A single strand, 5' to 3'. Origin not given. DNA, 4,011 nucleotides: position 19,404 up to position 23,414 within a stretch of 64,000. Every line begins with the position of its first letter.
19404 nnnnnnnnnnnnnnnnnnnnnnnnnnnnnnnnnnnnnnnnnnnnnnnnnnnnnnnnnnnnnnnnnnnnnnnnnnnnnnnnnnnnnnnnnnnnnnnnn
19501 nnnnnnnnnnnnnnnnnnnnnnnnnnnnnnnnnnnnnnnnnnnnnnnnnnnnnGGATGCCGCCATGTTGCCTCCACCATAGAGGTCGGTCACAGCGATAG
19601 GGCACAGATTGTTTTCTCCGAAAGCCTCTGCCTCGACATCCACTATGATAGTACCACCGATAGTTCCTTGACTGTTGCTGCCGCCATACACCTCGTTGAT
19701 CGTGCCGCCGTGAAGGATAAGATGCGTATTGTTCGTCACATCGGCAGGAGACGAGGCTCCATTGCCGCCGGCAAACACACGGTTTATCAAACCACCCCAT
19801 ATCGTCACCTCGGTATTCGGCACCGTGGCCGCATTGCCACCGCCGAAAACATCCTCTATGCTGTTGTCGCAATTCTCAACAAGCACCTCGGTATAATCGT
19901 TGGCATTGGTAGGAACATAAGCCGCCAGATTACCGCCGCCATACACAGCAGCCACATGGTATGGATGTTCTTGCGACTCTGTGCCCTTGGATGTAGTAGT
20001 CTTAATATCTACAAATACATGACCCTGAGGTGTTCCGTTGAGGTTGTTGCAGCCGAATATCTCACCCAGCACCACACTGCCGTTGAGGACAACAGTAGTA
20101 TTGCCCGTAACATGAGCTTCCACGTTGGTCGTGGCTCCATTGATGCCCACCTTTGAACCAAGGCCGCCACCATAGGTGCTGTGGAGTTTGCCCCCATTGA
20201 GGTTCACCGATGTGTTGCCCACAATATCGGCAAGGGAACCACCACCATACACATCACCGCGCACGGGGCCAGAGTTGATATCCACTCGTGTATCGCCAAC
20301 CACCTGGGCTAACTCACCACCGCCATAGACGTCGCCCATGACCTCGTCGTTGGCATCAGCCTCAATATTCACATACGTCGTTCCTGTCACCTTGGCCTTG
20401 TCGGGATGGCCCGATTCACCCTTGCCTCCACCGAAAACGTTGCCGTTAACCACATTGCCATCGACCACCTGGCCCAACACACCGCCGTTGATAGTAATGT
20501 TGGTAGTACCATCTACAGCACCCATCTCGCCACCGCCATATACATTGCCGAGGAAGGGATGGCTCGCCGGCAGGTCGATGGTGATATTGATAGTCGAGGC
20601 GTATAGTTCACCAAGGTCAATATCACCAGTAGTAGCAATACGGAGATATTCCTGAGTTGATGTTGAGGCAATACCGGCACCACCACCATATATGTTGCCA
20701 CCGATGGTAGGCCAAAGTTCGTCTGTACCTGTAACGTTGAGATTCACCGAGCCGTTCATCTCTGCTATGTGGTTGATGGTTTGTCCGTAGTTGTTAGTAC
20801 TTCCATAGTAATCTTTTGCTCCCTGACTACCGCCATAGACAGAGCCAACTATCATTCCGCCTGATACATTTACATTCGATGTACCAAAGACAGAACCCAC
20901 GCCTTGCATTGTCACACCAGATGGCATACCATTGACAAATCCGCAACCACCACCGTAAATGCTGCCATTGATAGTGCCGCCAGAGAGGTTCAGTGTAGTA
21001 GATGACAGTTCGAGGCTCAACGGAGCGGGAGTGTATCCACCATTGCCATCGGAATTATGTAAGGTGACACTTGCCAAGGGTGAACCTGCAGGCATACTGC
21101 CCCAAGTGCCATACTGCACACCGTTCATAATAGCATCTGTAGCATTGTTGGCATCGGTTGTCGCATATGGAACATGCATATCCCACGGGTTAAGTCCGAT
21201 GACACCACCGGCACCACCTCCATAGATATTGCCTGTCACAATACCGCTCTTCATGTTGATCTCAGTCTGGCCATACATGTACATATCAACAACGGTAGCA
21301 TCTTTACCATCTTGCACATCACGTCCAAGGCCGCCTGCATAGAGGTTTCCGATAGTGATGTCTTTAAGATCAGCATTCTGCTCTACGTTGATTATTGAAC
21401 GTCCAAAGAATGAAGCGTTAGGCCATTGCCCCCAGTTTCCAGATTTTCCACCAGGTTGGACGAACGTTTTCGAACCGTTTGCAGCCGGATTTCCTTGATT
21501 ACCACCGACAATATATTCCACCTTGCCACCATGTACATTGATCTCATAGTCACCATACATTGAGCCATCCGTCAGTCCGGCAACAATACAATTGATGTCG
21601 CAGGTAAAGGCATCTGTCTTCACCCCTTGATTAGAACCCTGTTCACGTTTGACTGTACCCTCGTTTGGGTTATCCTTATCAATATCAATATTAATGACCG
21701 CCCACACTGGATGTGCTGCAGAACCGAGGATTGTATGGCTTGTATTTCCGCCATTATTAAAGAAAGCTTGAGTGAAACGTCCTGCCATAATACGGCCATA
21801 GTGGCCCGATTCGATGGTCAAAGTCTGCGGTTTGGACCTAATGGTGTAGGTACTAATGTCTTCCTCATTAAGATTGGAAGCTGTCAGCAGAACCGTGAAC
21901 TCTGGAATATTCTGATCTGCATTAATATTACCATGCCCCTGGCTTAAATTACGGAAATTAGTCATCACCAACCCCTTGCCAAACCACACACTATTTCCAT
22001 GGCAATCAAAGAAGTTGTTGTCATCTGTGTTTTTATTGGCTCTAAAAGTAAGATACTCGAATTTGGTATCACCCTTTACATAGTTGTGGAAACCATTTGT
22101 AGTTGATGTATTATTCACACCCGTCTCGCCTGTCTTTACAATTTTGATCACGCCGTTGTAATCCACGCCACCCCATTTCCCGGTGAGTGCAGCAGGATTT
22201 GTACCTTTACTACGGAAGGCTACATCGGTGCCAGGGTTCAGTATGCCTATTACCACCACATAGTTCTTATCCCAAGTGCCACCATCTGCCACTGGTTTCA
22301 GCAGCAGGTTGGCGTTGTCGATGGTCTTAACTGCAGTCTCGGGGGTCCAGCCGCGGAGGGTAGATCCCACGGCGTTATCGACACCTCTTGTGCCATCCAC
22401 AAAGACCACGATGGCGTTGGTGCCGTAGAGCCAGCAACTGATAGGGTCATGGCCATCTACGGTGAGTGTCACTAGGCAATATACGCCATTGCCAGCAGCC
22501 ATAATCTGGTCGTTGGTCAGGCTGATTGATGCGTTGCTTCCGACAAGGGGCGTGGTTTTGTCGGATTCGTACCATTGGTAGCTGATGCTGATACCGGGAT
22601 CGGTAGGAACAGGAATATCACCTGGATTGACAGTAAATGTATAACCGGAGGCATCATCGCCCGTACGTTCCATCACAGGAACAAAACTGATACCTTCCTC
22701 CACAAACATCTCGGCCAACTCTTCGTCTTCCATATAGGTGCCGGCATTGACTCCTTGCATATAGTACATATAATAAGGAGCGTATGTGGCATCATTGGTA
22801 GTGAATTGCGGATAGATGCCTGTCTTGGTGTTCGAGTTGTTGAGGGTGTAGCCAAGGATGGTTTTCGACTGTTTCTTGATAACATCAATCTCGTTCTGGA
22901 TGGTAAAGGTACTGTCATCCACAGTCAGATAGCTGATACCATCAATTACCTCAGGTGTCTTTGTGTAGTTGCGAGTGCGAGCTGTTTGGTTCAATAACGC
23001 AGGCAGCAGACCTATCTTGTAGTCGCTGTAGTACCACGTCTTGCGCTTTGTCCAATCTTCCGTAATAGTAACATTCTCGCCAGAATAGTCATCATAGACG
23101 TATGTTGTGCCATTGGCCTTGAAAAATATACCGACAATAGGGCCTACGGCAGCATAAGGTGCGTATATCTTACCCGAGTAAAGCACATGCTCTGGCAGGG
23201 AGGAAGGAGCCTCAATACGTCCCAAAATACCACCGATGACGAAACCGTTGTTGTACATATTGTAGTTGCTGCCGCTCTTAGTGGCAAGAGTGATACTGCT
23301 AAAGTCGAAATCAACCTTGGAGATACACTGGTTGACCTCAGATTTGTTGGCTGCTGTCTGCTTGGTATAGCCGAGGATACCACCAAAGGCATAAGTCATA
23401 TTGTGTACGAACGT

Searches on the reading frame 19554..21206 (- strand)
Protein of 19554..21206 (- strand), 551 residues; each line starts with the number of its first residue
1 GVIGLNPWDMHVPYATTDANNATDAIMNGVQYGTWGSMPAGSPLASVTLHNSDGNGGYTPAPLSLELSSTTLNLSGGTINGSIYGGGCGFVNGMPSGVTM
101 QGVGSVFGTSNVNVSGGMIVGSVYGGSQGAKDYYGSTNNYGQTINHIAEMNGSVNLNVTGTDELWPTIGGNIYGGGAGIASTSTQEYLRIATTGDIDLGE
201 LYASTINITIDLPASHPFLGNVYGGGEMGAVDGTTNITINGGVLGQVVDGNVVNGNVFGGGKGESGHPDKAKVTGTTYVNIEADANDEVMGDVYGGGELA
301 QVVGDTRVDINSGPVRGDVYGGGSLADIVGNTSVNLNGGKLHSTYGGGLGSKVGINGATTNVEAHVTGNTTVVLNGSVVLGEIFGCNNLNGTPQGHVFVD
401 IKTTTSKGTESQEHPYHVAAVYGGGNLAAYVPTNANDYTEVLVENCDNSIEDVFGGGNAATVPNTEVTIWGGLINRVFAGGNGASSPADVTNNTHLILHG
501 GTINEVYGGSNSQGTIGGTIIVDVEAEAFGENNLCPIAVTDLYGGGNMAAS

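Call 51: predict_structure(protein=window:19554-21206:-)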
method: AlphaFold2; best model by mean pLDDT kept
length: 551 residues; sequences in the alignment: 1
mean_pLDDT: 44.6   pTM: 0.47
mean pLDDT of the five models: 44.6, 42.6, 40.1, 39.8, 35.0
residues with pLDDT >= 90: 0; 70-90: 34; 50-70: 158; < 50: 359
segments of 3 or more residues with pLDDT < 50: 1-197, 199-205, 216-218, 226-232, 241-255, 262-271, 324-328, 342-344, 347-352, 356-365, 367-370, 375-382, 386-398, 403-414, 424-438, 457-464, 481-493, 510-518, 528-533, 546-551
pLDDT, mean of each block of 10 residues (from residue 1): 25 28 27 29 31 31 32 34 30 24 31 35 33 26 23 33 35 35 32 43 50 50 50 57 36 48 43 61 60 58 64 62 51 59 48 48 46 49 44 44 39 51 41 44 67 54 56 71 39 61 69 45 57 64 51 26
secondary structure, 60 per line:
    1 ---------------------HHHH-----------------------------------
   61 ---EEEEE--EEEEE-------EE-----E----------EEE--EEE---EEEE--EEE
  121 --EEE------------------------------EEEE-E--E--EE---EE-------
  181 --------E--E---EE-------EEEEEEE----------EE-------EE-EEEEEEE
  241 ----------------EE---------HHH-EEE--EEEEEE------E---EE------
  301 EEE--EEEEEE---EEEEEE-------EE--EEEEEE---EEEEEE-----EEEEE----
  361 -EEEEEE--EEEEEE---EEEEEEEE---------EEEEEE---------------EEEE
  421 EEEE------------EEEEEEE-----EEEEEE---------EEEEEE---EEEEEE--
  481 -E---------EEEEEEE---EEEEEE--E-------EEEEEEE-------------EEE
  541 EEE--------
elements in order: H22-25 E64-68 E71-75 E101-103 E106-108 E112-115 E118-120 E123-125 E156-159 E205-211 E234-240 E272-274 E277-282 E301-303 E306-311 E315-320 E332-337 E341-346 E352-356 E362-367 E370-375 E379-386 E396-401 E417-424 E437-443 E449-454 E464-469 E473-478 E492-498 E502-507 E518-524 E538-543
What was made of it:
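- Tried and rejected: Single-sequence AF2 of G residues 1601-2151, meant to show whether the solenoid is continuous across the fusion junction: pLDDT 44.6, unusable (call 51).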

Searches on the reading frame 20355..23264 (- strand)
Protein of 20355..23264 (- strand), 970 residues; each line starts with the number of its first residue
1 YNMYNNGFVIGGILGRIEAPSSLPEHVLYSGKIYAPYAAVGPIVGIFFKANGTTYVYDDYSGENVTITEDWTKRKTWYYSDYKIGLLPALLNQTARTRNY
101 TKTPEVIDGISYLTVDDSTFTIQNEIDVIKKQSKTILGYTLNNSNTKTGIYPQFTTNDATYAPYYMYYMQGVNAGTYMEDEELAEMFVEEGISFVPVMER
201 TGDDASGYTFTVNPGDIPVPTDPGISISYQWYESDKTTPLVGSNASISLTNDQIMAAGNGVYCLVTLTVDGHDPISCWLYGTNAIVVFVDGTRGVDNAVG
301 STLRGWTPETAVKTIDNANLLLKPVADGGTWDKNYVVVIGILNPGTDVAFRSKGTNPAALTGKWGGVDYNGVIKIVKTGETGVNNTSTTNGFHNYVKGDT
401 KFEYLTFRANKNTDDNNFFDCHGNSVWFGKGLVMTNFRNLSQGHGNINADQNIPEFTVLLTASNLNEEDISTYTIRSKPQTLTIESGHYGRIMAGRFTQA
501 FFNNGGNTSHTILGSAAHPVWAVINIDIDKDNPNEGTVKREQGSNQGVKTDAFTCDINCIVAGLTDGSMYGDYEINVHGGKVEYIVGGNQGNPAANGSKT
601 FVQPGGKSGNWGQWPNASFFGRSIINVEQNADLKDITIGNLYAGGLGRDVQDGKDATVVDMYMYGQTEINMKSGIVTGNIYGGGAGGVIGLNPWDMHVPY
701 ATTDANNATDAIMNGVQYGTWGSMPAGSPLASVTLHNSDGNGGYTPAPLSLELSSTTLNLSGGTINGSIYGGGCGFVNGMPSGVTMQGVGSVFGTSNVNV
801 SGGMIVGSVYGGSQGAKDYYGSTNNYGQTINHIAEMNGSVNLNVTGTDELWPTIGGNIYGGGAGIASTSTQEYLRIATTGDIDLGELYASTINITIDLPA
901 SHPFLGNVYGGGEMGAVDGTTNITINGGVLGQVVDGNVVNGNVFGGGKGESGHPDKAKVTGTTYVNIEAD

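Call 28: find_homologous_proteins(query=window:20355-23264:-, max_evalue=1e-10)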
Query seq(970 aa) (970 aa): 19 proteins with E <= 1e-10 among 8000 candidates.
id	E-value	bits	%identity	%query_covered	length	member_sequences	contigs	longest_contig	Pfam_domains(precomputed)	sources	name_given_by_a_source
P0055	0.0e+0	1410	66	100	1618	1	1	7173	-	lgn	-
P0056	0.0e+0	1400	66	100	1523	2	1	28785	-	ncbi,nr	ncbi:MAG: hypothetical protein MJZ51_04285 [Bacteroidales bacterium]|nr:hypothetical protein [Bacter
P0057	0.0e+0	1400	66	100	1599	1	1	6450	-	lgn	-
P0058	0.0e+0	1398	66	100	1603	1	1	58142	-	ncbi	-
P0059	0.0e+0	1383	64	100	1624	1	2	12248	-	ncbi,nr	ncbi:MAG: hypothetical protein MJZ99_11210 [Bacteroidales bacterium]|nr:hypothetical protein [Bacter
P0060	0.0e+0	1375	64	100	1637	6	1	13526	-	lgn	-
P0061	0.0e+0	1372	63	100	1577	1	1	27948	-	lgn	-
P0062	0.0e+0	1198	59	100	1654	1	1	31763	-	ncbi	-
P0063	0.0e+0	1152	57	100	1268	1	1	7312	-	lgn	-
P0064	0.0e+0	1143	57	100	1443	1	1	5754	-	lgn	-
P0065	0.0e+0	1141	57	100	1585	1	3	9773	-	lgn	-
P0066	0.0e+0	1126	56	100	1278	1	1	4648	-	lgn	-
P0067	0.0e+0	1124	56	100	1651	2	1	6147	-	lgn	-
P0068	0.0e+0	1080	55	100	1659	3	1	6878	-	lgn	-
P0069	1.5e-284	965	65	71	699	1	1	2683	-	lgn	-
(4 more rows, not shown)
